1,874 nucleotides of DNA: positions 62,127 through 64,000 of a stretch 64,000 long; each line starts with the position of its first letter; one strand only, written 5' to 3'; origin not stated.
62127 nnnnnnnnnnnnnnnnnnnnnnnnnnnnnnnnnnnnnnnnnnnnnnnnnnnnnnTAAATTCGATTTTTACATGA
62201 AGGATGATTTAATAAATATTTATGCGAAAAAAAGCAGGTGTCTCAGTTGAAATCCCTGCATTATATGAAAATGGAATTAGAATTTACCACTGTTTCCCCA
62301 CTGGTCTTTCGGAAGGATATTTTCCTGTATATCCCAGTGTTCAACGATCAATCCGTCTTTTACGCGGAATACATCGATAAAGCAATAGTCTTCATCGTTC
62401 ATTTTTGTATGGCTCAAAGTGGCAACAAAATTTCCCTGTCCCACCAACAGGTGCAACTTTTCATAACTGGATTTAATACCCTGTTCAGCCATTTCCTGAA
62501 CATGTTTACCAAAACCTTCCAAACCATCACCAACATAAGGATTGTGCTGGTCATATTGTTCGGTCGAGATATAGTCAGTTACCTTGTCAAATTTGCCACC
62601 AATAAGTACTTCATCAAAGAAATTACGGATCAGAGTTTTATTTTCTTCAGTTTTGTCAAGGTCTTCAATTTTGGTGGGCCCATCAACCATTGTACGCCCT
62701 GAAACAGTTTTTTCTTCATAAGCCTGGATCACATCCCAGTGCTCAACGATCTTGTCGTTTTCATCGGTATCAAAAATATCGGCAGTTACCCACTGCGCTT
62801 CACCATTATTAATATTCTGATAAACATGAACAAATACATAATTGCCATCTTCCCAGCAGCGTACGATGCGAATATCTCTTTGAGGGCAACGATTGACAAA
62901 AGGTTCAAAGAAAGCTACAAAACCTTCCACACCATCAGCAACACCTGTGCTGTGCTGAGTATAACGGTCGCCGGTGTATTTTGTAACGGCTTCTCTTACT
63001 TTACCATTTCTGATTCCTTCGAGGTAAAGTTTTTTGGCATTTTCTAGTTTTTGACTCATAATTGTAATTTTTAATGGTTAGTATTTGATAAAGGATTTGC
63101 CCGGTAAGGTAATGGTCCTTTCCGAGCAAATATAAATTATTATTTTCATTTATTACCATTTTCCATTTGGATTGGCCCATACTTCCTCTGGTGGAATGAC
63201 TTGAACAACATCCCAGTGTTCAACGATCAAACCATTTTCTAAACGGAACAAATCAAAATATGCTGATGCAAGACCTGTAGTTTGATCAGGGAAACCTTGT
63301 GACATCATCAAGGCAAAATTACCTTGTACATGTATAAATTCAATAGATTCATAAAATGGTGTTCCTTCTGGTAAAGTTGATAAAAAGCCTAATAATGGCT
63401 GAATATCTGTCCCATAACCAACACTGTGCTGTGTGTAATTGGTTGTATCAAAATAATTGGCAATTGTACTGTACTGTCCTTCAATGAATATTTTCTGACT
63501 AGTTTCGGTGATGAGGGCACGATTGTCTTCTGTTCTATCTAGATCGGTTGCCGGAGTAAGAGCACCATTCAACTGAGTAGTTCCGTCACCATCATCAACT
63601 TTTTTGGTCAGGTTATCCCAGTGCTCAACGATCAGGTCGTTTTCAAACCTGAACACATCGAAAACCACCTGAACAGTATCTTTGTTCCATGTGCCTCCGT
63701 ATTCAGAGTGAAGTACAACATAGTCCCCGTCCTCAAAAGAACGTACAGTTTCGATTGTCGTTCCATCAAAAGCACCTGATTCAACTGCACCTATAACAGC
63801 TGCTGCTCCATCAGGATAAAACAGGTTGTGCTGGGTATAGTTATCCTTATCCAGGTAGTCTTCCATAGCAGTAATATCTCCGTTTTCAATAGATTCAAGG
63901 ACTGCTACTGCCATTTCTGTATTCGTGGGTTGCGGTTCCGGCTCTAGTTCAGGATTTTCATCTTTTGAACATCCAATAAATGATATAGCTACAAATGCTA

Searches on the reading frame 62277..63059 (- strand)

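Call 67: search_protein_families(library=pfam, proteins=[window:62277-63059:-], max_evalue=0.00001)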
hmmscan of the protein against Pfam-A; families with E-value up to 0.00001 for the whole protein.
window:62277-63059:- (260 aa): 2 families
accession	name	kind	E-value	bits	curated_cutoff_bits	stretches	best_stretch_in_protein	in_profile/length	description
PF12680.13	SnoaL_2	-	5.8e-19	69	27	2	12-107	4-102/102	SnoaL-like domain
PF07366.18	SnoaL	-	3.5e-13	49.9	28.4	0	10-113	5-119/126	SnoaL-like polyketide cyclase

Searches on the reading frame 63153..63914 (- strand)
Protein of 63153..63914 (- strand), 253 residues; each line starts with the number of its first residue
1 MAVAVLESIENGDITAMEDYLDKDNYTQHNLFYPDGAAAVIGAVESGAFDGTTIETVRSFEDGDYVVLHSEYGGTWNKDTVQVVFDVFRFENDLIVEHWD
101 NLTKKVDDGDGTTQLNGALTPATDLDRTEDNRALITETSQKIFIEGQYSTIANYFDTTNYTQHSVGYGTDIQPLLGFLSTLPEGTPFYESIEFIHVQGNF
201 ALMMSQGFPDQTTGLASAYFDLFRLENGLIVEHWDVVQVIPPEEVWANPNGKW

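Call 67: search_protein_families(library=pfam, proteins=[window:63153-63914:-], max_evalue=0.00001)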
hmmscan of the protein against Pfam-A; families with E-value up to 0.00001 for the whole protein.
window:63153-63914:- (253 aa): 2 families
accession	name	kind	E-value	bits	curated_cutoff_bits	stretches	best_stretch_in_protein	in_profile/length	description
PF12680.13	SnoaL_2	-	4.7e-13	50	27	1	5-98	4-102/102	SnoaL-like domain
PF07366.18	SnoaL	-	5.5e-09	36.3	28.4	0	6-100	8-115/126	SnoaL-like polyketide cyclase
